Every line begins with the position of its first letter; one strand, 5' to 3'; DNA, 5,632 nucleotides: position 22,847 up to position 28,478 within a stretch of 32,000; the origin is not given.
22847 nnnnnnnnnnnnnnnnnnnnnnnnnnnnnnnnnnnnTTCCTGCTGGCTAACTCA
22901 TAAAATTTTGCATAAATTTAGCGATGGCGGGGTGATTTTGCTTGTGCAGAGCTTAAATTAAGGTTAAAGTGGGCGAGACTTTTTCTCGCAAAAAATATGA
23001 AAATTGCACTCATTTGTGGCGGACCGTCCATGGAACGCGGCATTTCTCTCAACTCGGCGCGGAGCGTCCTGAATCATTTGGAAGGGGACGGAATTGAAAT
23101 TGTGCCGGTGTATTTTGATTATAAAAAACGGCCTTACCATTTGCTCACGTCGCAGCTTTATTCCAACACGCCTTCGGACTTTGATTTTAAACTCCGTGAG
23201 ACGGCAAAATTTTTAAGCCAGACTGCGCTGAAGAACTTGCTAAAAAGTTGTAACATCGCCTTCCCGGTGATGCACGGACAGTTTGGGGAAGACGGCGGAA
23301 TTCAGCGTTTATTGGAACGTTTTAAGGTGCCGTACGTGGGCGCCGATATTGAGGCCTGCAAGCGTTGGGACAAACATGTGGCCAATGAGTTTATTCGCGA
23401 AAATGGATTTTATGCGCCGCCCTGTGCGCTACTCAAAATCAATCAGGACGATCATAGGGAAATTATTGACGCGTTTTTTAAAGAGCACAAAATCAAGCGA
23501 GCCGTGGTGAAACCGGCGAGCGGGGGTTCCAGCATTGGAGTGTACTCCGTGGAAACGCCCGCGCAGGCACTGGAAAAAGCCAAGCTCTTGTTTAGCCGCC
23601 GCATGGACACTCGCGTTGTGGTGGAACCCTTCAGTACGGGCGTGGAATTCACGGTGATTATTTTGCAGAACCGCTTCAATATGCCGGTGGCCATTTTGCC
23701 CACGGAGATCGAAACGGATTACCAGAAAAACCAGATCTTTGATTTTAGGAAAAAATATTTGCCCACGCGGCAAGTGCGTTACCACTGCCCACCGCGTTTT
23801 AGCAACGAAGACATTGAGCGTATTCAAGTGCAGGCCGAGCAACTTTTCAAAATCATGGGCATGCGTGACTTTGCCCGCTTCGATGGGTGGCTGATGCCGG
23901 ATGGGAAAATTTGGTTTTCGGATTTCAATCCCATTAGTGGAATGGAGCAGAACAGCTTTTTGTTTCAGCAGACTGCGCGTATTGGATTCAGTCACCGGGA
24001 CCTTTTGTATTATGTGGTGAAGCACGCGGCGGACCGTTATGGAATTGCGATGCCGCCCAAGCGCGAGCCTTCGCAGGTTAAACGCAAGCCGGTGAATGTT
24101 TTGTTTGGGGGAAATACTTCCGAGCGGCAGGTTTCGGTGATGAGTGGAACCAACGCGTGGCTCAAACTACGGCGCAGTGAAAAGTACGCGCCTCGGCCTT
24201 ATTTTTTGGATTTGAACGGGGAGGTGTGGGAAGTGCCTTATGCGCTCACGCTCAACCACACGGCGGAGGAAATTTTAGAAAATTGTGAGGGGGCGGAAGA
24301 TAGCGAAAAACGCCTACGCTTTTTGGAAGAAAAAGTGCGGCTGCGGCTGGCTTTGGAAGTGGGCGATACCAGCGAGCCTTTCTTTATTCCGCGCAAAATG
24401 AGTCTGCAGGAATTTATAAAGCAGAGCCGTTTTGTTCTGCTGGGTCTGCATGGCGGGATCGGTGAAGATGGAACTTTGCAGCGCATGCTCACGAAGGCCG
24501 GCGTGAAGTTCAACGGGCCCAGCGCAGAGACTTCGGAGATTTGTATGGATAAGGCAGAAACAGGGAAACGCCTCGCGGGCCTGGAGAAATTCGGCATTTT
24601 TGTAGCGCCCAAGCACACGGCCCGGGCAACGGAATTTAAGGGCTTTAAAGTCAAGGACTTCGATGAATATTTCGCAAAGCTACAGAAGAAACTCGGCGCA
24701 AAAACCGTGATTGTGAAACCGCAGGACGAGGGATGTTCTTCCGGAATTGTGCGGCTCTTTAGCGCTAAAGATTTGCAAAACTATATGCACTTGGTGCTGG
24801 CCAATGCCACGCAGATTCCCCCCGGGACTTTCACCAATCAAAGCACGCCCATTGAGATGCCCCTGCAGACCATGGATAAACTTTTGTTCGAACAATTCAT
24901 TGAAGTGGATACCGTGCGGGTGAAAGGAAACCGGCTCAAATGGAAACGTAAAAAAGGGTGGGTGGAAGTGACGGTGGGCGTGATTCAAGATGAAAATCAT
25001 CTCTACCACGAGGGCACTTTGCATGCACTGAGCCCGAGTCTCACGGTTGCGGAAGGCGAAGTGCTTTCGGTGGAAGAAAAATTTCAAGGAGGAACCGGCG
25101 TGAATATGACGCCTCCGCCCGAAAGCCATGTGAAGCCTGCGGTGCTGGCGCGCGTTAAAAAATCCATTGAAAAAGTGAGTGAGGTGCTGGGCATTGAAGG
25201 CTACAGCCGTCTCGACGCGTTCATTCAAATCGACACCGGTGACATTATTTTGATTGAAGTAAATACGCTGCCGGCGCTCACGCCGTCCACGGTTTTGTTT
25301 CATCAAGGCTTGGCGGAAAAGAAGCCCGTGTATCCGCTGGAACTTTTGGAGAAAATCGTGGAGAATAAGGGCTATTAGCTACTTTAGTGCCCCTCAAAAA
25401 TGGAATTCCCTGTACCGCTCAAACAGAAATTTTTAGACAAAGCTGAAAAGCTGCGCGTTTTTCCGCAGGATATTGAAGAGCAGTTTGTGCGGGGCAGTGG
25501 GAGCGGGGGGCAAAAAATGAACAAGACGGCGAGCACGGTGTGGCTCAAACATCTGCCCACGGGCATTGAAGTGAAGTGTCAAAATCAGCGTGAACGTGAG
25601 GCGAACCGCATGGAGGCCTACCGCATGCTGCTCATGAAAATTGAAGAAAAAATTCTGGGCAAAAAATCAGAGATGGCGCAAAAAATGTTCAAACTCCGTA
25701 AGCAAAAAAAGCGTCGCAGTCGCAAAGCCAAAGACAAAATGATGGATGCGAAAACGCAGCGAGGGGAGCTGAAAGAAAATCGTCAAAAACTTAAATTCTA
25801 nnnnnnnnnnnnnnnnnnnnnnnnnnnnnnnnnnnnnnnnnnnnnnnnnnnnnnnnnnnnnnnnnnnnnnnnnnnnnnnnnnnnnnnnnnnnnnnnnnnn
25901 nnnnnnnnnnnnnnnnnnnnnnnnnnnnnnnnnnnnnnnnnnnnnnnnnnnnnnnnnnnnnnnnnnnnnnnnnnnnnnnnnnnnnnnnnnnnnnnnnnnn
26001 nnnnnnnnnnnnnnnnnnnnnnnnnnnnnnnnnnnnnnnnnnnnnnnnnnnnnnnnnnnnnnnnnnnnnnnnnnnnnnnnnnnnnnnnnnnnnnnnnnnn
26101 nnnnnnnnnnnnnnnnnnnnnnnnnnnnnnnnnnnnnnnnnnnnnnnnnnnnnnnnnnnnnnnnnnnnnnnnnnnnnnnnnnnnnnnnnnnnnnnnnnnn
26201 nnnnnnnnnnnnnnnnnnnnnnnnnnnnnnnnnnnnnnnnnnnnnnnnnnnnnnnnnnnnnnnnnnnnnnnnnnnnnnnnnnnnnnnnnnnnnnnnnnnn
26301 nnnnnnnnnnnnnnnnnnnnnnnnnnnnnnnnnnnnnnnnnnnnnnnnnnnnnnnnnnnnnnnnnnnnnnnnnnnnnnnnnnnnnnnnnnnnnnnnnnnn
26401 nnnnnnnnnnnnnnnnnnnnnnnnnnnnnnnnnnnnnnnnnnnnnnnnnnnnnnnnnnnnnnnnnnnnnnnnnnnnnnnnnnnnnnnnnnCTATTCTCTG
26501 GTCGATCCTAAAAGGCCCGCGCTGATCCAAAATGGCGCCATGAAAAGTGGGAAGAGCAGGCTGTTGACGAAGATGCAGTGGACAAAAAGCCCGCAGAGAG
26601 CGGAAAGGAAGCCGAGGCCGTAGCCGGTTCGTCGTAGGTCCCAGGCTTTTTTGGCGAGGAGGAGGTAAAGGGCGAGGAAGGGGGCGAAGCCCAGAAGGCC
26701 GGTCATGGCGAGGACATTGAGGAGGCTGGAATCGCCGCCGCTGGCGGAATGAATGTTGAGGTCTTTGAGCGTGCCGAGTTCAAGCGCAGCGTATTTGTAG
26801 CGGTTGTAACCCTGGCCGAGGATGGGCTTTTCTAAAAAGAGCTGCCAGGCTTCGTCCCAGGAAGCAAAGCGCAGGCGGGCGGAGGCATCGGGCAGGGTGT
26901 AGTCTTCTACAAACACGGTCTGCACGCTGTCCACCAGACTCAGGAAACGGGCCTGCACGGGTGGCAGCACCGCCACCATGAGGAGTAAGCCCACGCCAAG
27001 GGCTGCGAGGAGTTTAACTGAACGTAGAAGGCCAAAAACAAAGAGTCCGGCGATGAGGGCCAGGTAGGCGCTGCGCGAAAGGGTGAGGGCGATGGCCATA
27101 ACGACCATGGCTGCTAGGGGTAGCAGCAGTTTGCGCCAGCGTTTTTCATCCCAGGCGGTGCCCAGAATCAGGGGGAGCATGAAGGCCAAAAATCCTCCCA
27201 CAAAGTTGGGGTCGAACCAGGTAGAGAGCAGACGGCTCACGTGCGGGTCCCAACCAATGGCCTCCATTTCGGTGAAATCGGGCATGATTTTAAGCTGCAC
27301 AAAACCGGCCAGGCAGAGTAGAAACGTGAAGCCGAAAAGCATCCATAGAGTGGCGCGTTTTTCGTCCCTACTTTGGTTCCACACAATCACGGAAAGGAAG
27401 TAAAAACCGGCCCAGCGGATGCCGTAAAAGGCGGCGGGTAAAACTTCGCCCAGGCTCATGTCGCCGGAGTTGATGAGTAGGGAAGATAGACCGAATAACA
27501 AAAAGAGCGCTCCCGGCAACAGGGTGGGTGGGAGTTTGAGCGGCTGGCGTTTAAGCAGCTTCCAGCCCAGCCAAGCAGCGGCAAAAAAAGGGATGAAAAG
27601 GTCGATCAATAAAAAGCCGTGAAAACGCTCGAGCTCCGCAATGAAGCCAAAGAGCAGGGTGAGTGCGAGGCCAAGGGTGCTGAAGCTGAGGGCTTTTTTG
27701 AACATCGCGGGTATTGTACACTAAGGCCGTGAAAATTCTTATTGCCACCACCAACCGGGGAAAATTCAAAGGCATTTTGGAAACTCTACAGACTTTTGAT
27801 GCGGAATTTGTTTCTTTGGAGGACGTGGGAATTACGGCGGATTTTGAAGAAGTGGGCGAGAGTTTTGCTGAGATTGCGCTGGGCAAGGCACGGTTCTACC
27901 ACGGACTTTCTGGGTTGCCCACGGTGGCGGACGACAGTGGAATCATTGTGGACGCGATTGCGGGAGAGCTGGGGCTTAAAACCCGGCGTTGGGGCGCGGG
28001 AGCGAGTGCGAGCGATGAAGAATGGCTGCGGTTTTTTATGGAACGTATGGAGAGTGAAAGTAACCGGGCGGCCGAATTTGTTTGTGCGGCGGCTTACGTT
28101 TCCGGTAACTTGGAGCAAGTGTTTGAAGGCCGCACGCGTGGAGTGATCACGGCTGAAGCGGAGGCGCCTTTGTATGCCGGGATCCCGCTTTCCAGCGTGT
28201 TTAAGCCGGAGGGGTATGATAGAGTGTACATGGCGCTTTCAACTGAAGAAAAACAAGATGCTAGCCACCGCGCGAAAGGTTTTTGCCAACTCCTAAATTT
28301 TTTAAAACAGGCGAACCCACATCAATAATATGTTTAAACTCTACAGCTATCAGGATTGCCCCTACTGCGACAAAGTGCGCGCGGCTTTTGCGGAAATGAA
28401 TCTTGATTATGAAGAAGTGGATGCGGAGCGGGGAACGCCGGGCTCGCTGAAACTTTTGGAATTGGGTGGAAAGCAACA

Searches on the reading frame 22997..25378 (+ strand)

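Call 40: search_protein_families(library=pfam, proteins=[window:22997-25378:+])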
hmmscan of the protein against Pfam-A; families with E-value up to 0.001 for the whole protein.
window:22997-25378:+ (793 aa): 4 families
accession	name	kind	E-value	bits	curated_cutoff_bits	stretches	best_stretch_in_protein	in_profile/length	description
PF01820.27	Dala_Dala_lig_N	-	4.4e-44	150.3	34.6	2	2-116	1-121/121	D-ala D-ala ligase N-terminus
PF07478.18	Dala_Dala_lig_C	-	3e-41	141.6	24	2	169-340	39-202/204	D-ala D-ala ligase C-terminus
PF13535.11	ATP-grasp_4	-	4.4e-05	23.6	27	0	169-191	5-27/160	ATP-grasp domain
PF02655.19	ATP-grasp_3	-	0.0001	22.9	23.2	0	125-239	3-96/160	ATP-grasp domain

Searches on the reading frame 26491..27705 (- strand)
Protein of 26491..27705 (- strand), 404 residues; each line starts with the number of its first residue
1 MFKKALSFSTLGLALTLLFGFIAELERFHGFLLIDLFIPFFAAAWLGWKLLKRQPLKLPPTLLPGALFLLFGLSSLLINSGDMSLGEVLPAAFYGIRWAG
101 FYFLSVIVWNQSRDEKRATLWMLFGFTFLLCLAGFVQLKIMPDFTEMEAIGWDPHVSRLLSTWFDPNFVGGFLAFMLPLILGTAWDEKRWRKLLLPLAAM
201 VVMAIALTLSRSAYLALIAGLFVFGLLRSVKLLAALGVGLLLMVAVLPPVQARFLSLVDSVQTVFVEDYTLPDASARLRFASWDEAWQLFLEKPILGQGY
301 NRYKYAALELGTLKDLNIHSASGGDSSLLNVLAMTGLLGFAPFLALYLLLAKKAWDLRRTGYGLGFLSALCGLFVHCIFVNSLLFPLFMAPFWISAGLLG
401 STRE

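Call 40: search_protein_families(library=pfam, proteins=[window:26491-27705:-])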
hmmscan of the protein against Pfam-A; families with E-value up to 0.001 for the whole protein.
window:26491-27705:- (404 aa): 1 family
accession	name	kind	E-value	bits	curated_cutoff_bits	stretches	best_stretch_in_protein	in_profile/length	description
PF04932.20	Wzy_C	-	1.7e-17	64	31.7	1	198-344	3-149/149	O-Antigen ligase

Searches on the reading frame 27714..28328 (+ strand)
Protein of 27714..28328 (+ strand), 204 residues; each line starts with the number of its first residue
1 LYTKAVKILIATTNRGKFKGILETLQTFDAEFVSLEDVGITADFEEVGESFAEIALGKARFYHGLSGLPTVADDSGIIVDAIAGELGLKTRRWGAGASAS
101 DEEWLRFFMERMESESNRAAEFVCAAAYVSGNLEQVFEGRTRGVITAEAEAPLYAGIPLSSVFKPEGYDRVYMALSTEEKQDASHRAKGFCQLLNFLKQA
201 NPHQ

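Call 40: search_protein_families(library=pfam, proteins=[window:27714-28328:+])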
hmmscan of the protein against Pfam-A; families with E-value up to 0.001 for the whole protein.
window:27714-28328:+ (204 aa): 1 family
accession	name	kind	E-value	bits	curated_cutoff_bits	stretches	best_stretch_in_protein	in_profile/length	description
PF01725.21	Ham1p_like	-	3.5e-37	128.5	22.5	1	8-195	1-185/186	Ham1 family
